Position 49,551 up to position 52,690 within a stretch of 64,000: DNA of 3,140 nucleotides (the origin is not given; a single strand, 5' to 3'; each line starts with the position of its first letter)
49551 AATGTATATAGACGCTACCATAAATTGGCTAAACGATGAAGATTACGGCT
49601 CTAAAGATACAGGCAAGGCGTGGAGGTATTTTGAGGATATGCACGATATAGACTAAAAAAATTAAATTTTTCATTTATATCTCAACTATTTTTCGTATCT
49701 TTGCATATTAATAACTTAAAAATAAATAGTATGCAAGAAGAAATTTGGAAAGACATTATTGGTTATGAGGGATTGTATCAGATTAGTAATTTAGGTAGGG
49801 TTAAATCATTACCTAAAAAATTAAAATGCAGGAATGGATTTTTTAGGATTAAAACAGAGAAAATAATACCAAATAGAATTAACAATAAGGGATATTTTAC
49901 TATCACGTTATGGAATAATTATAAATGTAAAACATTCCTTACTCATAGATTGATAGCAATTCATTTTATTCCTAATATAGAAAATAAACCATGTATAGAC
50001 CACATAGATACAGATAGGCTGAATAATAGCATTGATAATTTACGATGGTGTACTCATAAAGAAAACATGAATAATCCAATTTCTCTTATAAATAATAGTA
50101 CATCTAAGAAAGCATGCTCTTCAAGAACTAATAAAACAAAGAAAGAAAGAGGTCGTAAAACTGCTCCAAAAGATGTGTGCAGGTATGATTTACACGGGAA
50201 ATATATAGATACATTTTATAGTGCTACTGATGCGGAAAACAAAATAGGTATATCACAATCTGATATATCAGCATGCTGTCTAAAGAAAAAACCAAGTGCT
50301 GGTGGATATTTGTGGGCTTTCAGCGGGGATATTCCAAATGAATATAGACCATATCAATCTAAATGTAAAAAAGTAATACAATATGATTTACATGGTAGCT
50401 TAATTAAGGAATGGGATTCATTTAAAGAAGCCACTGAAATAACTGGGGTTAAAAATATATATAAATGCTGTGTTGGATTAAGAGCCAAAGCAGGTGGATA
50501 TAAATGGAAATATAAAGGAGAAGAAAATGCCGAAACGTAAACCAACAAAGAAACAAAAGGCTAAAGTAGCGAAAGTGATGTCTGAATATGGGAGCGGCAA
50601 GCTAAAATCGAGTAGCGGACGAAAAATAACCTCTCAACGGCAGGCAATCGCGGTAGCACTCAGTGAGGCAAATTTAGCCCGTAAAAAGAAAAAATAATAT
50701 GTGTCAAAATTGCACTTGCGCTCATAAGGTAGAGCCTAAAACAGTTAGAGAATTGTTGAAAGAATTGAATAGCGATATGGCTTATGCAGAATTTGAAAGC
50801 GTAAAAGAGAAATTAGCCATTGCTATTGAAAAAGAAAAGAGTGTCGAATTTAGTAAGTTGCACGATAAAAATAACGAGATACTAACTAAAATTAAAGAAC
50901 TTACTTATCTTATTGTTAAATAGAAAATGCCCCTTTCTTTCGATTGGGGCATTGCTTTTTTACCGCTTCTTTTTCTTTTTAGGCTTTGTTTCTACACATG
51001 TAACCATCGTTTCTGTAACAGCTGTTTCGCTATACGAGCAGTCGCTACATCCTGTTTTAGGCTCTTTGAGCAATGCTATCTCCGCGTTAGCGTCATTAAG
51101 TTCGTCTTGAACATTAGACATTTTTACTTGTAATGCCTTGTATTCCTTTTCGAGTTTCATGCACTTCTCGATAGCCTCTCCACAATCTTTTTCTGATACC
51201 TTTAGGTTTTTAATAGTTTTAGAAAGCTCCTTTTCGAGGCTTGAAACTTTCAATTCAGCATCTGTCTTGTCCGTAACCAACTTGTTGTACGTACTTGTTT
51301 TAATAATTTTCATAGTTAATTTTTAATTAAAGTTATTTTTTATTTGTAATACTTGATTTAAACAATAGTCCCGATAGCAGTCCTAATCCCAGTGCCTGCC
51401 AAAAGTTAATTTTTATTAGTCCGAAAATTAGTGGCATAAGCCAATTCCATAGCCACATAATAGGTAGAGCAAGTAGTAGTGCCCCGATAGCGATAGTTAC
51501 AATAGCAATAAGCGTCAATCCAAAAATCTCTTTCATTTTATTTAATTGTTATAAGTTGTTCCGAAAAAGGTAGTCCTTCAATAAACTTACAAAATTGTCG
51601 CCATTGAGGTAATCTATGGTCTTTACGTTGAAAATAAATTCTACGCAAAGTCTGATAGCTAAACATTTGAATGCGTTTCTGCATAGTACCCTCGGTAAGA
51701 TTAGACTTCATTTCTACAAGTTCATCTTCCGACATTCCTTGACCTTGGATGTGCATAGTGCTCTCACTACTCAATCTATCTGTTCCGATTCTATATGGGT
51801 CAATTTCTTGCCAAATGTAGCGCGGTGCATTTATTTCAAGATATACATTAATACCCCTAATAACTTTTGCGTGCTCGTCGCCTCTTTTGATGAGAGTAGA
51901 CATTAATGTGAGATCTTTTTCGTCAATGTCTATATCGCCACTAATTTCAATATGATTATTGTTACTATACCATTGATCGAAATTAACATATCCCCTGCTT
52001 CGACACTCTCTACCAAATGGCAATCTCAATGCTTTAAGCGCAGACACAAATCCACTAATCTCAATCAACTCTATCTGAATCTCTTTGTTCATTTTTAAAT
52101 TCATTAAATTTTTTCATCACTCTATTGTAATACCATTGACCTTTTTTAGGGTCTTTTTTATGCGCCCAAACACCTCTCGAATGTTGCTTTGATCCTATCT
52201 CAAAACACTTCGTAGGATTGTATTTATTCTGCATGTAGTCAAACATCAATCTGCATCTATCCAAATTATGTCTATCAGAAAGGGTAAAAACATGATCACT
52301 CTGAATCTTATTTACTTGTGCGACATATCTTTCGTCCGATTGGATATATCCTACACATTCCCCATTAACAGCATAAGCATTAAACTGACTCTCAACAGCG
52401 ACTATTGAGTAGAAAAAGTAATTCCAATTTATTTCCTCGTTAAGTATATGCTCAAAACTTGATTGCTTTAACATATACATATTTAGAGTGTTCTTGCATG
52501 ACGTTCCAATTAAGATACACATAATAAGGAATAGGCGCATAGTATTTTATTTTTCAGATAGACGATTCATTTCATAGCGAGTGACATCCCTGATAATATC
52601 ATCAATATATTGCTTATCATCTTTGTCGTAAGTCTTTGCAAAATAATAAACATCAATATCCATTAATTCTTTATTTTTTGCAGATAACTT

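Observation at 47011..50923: Self-contained, oppositely oriented island of Cys-rich and Gln-rich proteins: candidate undescribed phage module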

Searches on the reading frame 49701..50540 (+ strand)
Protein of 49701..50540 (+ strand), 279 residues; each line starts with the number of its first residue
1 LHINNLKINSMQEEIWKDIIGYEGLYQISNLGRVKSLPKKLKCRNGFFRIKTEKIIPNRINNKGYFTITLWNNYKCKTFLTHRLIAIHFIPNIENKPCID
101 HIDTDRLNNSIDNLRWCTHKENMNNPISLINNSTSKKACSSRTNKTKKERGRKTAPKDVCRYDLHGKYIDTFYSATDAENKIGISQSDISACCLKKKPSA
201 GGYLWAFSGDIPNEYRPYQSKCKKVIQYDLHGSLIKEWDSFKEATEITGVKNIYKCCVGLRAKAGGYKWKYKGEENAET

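Call 5: search_protein_families(library=phrogs, proteins=[window:49701-50540:+], max_evalue=0.1)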
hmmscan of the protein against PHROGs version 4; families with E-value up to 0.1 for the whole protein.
window:49701-50540:+ (279 aa): 18 families
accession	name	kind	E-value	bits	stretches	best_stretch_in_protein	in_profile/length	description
phrog_59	-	DNA, RNA and nucleotide metabolism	1.6e-42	147.4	1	8-236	132-292/423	HNH endonuclease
phrog_959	-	DNA, RNA and nucleotide metabolism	8e-31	107.6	1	10-149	2-129/138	HNH endonuclease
phrog_1492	-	DNA, RNA and nucleotide metabolism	9.3e-28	98.5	1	9-139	40-173/414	HNH endonuclease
phrog_99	-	DNA, RNA and nucleotide metabolism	4.5e-18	67.1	1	45-147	135-224/383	HNH endonuclease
phrog_37683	-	unknown function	2.4e-14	54.1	1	51-148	133-228/279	-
phrog_20162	-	DNA, RNA and nucleotide metabolism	6.6e-12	46.7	2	144-207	18-81/88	HNH endonuclease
phrog_4578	-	DNA, RNA and nucleotide metabolism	1.1e-08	36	1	98-137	31-70/130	HNH endonuclease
phrog_15471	-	DNA, RNA and nucleotide metabolism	7.2e-07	30.2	1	60-149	13-99/183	HNH endonuclease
phrog_14913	-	DNA, RNA and nucleotide metabolism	1.5e-06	29.4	1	59-147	19-110/149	HNH endonuclease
phrog_826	-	DNA, RNA and nucleotide metabolism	2.2e-06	28.4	1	63-153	95-183/281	HNH endonuclease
phrog_7140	-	DNA, RNA and nucleotide metabolism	1.2e-05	25.2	1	221-277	288-341/423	intron encoded nuclease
phrog_10730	-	DNA, RNA and nucleotide metabolism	3.3e-05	24.7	1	58-122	69-137/234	HNH endonuclease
phrog_7545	-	DNA, RNA and nucleotide metabolism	7.9e-05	23.9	1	56-125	59-132/160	HNH endonuclease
phrog_21964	-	DNA, RNA and nucleotide metabolism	0.00079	20.1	1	60-120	145-206/244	HNH endonuclease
phrog_21800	-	unknown function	0.001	20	1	14-35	2-23/63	-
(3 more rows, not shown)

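Call 6: search_protein_families(library=pfam, proteins=[window:49701-50540:+], max_evalue=0.1)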
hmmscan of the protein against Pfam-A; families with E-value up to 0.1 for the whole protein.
window:49701-50540:+ (279 aa): 4 families
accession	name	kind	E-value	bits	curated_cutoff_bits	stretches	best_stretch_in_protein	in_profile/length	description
PF07463.16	NUMOD4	-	2.2e-14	53.9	23.4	1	14-71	1-49/49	NUMOD4 motif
PF13392.12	HNH_3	-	3.2e-13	49.5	24.8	1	80-123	2-45/46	HNH endonuclease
PF07453.19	NUMOD1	-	1.4e-09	38.4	22.8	1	162-192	6-36/37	NUMOD1 domain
PF22083.2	I-HmuI_NUMOD-like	-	0.00034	20.6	27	0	236-268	10-44/46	DNA endonuclease I-HmuI-like, NUMOD-like domain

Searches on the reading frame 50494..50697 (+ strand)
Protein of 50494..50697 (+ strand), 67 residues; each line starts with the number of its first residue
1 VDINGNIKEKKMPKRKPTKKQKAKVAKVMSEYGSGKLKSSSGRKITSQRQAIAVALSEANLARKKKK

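Call 5: search_protein_families(library=phrogs, proteins=[window:50494-50697:+], max_evalue=0.1)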
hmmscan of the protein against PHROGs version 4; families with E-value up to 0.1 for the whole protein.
window:50494-50697:+ (67 aa): 0 families

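Call 6: search_protein_families(library=pfam, proteins=[window:50494-50697:+], max_evalue=0.1)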
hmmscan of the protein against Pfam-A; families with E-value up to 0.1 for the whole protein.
window:50494-50697:+ (67 aa): 1 family
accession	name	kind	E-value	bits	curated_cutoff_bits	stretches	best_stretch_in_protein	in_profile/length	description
PF20106.4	DUF6496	-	2.2e-06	28.4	24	1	18-61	3-49/58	Family of unknown function (DUF6496)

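Call 79: search_protein_families(library=padloc, proteins=[window:50494-50697:+], max_evalue=0.01)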
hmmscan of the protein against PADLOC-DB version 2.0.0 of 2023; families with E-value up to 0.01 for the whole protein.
window:50494-50697:+ (67 aa): 0 families

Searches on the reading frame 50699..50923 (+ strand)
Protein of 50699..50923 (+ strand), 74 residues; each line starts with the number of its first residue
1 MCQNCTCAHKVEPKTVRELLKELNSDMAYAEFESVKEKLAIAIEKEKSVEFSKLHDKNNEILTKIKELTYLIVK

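Call 5: search_protein_families(library=phrogs, proteins=[window:50699-50923:+], max_evalue=0.1)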
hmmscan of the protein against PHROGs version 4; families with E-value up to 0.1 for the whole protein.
window:50699-50923:+ (74 aa): 1 family
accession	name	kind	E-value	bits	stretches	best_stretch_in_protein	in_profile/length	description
phrog_28329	-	unknown function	0.091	13.8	0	21-42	8-29/69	-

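Call 6: search_protein_families(library=pfam, proteins=[window:50699-50923:+], max_evalue=0.1)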
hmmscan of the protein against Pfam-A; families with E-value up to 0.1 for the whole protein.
window:50699-50923:+ (74 aa): 1 family
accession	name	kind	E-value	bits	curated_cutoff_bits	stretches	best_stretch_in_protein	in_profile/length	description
PF06277.17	EutA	-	0.015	14.6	27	1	10-68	348-406/475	Ethanolamine utilisation protein EutA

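Call 79: search_protein_families(library=padloc, proteins=[window:50699-50923:+], max_evalue=0.01)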
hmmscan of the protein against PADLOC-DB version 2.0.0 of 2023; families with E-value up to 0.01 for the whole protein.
window:50699-50923:+ (74 aa): 0 families

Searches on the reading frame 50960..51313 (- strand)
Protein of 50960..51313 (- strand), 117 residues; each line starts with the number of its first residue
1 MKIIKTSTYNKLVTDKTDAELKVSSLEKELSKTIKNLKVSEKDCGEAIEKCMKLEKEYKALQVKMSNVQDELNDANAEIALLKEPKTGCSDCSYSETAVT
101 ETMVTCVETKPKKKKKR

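Call 5: search_protein_families(library=phrogs, proteins=[window:50960-51313:-], max_evalue=0.1)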
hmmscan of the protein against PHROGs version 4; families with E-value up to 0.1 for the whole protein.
window:50960-51313:- (117 aa): 11 families
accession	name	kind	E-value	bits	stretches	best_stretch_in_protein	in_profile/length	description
phrog_20590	-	other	0.0031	18.1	1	10-87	49-122/242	peptidase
phrog_1801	-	tail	0.014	15.6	1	43-93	206-256/339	tail fiber protein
phrog_26291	-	unknown function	0.021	16.3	1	30-85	39-95/100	-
phrog_1009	-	unknown function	0.025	15.6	1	23-84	36-97/103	-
phrog_14548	-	unknown function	0.034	14.3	1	9-113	28-129/378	-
phrog_5328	-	unknown function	0.048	15.1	1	13-84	29-100/101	-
phrog_34555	-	unknown function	0.055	15.1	1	11-88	38-115/137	-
phrog_28272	-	unknown function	0.063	13.7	1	16-84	64-130/235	-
phrog_3634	-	unknown function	0.081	13.5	1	3-88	108-190/237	-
phrog_1047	-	tail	0.085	11.8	1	23-76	25-83/1251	tail associated lysin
phrog_16140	-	unknown function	0.09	12.4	1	32-85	13-65/426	-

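Call 6: search_protein_families(library=pfam, proteins=[window:50960-51313:-], max_evalue=0.1)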
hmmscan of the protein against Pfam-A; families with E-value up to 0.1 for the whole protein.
window:50960-51313:- (117 aa): 11 families
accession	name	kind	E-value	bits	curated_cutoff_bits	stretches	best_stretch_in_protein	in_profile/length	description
PF02403.27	Seryl_tRNA_N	-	2.1e-05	25.2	28.2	2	26-79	51-104/108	Seryl-tRNA synthetase N-terminal domain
PF08614.16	ATG16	-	0.0014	19.2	33.7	1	19-83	72-136/200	Autophagy protein 16 (ATG16)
PF23203.1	KIF21A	-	0.0067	16.6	28.5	1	25-92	45-112/161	KIF21A-like domain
PF20492.3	ERM_helical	-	0.0075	16.8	40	1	16-85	1-70/120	Ezrin/radixin/moesin, alpha-helical domain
PF12795.12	MscS_porin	-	0.0077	16.3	34.4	1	10-91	67-145/238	Mechanosensitive ion channel porin domain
PF05837.17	CENP-H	-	0.017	15.4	29.9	1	36-84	76-124/202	Centromere protein H (CENP-H)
PF19220.6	Rod_CreS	-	0.043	13.3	100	1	22-79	98-155/359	Crescentin, rod domain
PF17675.6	APG6_N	-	0.044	14.7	45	1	19-78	42-96/132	Apg6 coiled-coil region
PF05335.18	DUF745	-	0.066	13.4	33.3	1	9-80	64-135/183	Protein of unknown function (DUF745)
PF00974.24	Rhabdo_glycop_FD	-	0.081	14.1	22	0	28-60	23-55/98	Rhabdovirus spike glycoprotein fusion domain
PF11932.13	DUF3450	-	0.092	12.5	32.6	0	10-93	15-95/241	Protein of unknown function (DUF3450)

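Call 45: search_protein_families(library=phrogs, proteins=[window:50960-51313:-], max_evalue=0.001)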
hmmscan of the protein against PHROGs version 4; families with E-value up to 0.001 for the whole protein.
window:50960-51313:- (117 aa): 0 families

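Call 99: search_protein_families(library=ncbifam, proteins=[window:50960-51313:-], max_evalue=0.1)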
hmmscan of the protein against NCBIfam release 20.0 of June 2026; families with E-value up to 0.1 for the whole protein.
window:50960-51313:- (117 aa): 7 families
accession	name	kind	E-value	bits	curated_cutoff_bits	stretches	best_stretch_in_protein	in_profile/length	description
TIGR02169.1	SMC_prok_A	equivalog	0.00035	18.4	729.4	1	12-100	426-514/1165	chromosome segregation protein SMC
TIGR01843.1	type_I_hlyD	subfamily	0.0036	16.3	208.65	1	10-89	184-264/422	HlyD family type I secretion periplasmic adaptor subunit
NF045487.1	ASRP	equivalog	0.0042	15.8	300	1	8-89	321-402/593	archaea-specific SMC-related protein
TIGR02168.1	SMC_prok_B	equivalog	0.0046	14.7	567.35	1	14-84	428-498/1181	chromosome segregation protein SMC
NF047363.1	Zn_ribbon_CdsZ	equivalog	0.018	14.5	275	1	6-82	29-114/251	zinc ribbon domain regulatory protein CdsZ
TIGR04211.1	SH3_and_anchor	equivalog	0.019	14.6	65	1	13-78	58-123/198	TIGR04211 family SH3 domain-containing protein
NF004434.0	PRK05771.3-3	equivalog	0.047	12.1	777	1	18-69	79-130/686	V-type ATP synthase subunit I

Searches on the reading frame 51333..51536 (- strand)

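Call 45: search_protein_families(library=phrogs, proteins=[window:51333-51536:-], max_evalue=0.001)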
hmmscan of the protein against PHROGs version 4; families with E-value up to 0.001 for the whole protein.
window:51333-51536:- (67 aa): 2 families
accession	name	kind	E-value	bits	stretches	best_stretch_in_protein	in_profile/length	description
phrog_705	-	unknown function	1.3e-10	42.3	1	11-61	34-84/85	-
phrog_2169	-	moron, auxiliary metabolic gene and host takeover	1e-08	36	1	8-61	14-67/103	membrane protein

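Call 59: search_protein_families(library=pfam, proteins=[window:51333-51536:-], max_evalue=0.01)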
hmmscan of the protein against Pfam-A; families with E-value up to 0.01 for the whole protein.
window:51333-51536:- (67 aa): 0 families

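Call 99: search_protein_families(library=ncbifam, proteins=[window:51333-51536:-], max_evalue=0.1)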
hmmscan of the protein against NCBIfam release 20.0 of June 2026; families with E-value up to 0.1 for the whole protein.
window:51333-51536:- (67 aa): 0 families

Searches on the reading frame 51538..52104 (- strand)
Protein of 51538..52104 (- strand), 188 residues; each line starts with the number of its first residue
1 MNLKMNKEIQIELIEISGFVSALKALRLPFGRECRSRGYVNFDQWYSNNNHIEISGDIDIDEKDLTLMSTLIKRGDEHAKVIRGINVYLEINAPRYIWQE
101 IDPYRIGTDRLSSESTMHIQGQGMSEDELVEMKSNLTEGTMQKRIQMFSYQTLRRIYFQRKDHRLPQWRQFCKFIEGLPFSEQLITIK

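Call 45: search_protein_families(library=phrogs, proteins=[window:51538-52104:-], max_evalue=0.001)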
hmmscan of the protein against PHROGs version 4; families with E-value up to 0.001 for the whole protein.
window:51538-52104:- (188 aa): 1 family
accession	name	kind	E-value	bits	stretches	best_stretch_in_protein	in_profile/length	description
phrog_6721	-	unknown function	1.6e-34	120.4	2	125-186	155-216/218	-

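Call 59: search_protein_families(library=pfam, proteins=[window:51538-52104:-], max_evalue=0.01)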
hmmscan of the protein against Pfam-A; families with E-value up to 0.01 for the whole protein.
window:51538-52104:- (188 aa): 0 families

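Call 99: search_protein_families(library=ncbifam, proteins=[window:51538-52104:-], max_evalue=0.1)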
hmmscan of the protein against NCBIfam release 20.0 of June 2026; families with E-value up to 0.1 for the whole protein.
window:51538-52104:- (188 aa): 0 families

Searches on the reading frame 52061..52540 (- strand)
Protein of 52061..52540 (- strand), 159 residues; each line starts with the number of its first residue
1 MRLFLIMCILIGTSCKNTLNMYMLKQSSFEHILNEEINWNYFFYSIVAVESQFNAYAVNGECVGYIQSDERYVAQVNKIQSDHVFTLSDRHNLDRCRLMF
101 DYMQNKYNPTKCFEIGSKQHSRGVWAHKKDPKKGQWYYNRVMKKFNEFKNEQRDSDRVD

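Call 45: search_protein_families(library=phrogs, proteins=[window:52061-52540:-], max_evalue=0.001)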
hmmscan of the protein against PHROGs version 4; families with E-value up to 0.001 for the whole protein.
window:52061-52540:- (159 aa): 0 families

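Call 59: search_protein_families(library=pfam, proteins=[window:52061-52540:-], max_evalue=0.01)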
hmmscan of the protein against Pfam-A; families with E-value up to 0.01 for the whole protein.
window:52061-52540:- (159 aa): 0 families

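Call 95: search_solved_structures(query=window:52061-52540:-, max_evalue=1)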
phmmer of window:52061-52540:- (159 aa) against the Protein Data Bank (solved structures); distinct sequences matched with E-value up to 1: 2.
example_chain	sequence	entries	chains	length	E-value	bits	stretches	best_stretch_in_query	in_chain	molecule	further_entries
4y6c_A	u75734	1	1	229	0.0036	20.8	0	53-98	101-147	ANSERINA PUTATIVE KINESIN LIGHT chain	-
4yk1_A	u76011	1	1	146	0.27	14.7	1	57-102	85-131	Bartonella effector protein (Bep) substrate of VirB T4SS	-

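Call 99: search_protein_families(library=ncbifam, proteins=[window:52061-52540:-], max_evalue=0.1)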
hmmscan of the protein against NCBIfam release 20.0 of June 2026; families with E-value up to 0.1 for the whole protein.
window:52061-52540:- (159 aa): 2 families
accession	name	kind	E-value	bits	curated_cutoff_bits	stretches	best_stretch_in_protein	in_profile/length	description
NF052397.1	AggPromo_Cterm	subfamily_domain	0.0049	17.3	40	1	44-77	6-42/80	aggregation-promoting factor C-terminal-like domain-containing protein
NF041091.1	asp_aminotase_Arch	equivalog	0.0093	14.8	550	1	46-113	224-294/376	aspartate aminotransferase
